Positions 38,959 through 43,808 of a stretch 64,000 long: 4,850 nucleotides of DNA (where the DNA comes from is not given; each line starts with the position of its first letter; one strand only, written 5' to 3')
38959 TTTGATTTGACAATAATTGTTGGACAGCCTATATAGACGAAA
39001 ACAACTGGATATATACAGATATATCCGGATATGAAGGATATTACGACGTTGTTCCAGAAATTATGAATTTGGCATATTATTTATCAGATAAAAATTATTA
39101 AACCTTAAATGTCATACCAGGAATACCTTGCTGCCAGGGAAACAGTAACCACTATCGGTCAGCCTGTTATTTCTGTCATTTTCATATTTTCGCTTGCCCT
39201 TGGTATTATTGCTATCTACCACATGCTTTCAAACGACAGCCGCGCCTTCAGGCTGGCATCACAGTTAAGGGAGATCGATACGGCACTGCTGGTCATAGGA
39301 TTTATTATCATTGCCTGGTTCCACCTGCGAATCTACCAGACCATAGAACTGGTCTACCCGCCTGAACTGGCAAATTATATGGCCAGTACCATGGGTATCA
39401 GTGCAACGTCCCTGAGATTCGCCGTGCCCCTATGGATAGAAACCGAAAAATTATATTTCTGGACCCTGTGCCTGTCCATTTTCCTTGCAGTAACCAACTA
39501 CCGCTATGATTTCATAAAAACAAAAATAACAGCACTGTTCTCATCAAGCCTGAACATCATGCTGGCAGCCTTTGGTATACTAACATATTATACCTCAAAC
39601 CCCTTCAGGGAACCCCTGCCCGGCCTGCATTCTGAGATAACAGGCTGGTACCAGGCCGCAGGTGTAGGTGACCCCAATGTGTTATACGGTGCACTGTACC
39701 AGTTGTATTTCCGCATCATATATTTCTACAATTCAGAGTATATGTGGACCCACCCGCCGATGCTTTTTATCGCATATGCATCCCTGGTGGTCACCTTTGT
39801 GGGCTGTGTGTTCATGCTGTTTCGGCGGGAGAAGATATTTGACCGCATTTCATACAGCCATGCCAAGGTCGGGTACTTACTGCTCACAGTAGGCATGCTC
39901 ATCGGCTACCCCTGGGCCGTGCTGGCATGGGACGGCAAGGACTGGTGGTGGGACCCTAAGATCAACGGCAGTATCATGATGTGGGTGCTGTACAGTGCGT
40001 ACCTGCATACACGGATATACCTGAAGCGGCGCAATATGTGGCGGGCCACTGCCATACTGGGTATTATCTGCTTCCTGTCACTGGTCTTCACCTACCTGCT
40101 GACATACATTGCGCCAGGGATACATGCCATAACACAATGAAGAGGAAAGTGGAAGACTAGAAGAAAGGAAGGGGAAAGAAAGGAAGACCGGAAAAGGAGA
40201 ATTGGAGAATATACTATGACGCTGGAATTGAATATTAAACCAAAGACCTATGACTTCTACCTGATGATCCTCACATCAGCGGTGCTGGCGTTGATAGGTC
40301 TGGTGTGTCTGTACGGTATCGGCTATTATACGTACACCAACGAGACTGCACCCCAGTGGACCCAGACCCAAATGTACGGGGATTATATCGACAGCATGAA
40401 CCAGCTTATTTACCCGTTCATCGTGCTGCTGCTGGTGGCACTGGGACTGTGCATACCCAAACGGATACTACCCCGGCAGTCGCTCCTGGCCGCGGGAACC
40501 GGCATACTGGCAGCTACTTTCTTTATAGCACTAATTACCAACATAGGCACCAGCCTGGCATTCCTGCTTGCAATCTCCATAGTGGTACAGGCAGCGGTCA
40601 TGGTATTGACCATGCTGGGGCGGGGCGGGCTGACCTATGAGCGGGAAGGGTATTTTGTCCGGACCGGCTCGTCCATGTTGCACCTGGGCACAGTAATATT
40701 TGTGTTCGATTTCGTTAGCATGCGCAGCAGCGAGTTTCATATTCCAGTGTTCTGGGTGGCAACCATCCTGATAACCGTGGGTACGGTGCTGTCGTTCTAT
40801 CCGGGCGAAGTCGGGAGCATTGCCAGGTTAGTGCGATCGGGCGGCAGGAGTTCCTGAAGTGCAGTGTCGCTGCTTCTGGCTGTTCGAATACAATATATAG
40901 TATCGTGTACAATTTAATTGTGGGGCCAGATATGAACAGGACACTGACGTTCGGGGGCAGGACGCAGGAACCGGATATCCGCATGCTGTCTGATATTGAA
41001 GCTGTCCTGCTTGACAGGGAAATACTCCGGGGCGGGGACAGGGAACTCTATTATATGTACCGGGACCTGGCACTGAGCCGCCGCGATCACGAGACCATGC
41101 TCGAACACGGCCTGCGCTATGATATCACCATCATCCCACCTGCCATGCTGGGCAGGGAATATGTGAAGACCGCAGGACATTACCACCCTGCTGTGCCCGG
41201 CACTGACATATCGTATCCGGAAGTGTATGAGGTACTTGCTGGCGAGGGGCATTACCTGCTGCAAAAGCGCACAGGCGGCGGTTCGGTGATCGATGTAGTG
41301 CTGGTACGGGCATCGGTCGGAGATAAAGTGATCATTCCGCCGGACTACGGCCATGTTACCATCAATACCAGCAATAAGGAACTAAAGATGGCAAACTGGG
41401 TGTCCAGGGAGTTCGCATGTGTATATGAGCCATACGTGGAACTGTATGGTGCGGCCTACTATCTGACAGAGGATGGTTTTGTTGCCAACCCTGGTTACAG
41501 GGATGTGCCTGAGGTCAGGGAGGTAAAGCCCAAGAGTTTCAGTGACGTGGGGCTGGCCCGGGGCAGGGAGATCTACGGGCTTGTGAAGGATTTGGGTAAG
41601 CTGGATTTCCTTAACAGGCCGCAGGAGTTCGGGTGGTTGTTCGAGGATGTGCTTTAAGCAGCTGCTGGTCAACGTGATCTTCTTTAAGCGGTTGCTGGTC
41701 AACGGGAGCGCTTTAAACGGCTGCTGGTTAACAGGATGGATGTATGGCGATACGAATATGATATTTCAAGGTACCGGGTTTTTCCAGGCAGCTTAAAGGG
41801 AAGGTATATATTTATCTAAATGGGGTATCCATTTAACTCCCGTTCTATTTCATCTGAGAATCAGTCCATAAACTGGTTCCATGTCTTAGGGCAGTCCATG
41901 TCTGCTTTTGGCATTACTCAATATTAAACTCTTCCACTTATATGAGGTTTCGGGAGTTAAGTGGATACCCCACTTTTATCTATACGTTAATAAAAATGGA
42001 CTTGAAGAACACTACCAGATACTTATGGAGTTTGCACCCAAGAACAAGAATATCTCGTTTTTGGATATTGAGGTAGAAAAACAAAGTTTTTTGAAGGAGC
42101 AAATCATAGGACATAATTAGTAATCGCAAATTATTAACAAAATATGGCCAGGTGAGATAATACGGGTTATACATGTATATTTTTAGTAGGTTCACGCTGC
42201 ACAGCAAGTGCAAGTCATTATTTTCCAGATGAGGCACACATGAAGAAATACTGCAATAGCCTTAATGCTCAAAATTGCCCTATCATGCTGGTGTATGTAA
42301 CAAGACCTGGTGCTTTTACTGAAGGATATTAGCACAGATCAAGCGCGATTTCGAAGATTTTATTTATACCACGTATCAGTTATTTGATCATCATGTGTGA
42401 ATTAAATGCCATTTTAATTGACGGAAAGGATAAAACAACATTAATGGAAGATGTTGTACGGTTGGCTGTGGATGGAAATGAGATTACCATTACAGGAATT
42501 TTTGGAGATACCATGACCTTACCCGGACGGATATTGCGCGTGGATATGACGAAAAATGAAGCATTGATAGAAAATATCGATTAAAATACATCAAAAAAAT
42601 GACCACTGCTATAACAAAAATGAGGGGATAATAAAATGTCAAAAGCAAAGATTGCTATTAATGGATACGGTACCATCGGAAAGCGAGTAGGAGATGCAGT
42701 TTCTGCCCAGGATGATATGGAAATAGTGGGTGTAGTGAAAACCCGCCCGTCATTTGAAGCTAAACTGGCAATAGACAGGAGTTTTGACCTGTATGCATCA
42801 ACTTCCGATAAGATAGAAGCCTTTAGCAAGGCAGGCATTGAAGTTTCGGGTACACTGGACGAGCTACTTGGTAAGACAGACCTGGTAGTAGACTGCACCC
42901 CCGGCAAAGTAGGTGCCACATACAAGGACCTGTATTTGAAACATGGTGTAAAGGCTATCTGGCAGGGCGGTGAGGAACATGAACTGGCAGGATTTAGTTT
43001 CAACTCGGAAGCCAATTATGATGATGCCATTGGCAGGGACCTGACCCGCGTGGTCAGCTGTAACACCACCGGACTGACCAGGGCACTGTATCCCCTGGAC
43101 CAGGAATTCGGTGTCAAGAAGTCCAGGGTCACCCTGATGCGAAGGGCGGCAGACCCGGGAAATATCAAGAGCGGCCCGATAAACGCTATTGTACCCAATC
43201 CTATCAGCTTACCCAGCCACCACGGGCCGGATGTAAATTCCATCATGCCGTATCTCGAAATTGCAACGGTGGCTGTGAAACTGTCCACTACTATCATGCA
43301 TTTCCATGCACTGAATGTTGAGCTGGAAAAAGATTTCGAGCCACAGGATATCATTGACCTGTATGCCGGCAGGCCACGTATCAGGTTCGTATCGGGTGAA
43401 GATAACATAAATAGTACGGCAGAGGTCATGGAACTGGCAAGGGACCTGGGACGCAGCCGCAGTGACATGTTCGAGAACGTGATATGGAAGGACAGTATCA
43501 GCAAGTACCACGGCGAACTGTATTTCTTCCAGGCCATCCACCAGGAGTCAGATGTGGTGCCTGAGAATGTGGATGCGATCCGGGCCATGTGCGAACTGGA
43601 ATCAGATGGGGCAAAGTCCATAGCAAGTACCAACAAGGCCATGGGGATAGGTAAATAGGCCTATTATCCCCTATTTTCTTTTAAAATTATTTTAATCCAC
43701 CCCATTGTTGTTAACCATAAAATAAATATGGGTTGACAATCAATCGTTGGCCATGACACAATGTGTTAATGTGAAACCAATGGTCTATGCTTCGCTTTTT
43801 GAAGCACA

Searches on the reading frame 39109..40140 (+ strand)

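Call 57: search_protein_families(library=pfam, proteins=[window:39109-40140:+], max_evalue=1e-8)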
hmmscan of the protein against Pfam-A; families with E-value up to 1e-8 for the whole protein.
window:39109-40140:+ (343 aa): 1 family
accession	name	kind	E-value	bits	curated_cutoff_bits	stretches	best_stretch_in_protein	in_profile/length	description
PF01578.25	Cytochrom_C_asm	-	8e-26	91.4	29.9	1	112-334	5-206/212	Cytochrome C assembly protein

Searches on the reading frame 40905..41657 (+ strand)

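Call 57: search_protein_families(library=pfam, proteins=[window:40905-41657:+], max_evalue=1e-8)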
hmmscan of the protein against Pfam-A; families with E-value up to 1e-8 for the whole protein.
window:40905-41657:+ (250 aa): 1 family
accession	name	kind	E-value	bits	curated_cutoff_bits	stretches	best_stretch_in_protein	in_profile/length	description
PF06560.17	GPI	-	1.3e-41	142.3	20.7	1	27-193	3-171/182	Glucose-6-phosphate isomerase (GPI)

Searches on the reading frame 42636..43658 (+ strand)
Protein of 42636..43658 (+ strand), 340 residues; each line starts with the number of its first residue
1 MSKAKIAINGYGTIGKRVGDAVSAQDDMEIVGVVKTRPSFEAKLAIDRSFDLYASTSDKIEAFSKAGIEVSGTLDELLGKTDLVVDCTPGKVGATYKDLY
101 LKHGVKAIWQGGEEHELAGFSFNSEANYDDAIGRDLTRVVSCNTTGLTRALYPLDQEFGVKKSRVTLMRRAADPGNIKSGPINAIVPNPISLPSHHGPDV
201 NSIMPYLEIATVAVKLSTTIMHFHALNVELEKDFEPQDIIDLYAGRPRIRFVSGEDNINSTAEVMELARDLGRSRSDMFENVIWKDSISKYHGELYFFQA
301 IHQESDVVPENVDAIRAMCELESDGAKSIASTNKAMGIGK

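Call 57: search_protein_families(library=pfam, proteins=[window:42636-43658:+], max_evalue=1e-8)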
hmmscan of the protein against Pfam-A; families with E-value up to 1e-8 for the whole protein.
window:42636-43658:+ (340 aa): 1 family
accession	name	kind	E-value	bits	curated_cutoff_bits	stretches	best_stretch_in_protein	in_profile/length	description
PF02800.25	Gp_dh_C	-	3.7e-20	72.5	24.4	1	147-298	1-155/158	Glyceraldehyde 3-phosphate dehydrogenase, C-terminal domain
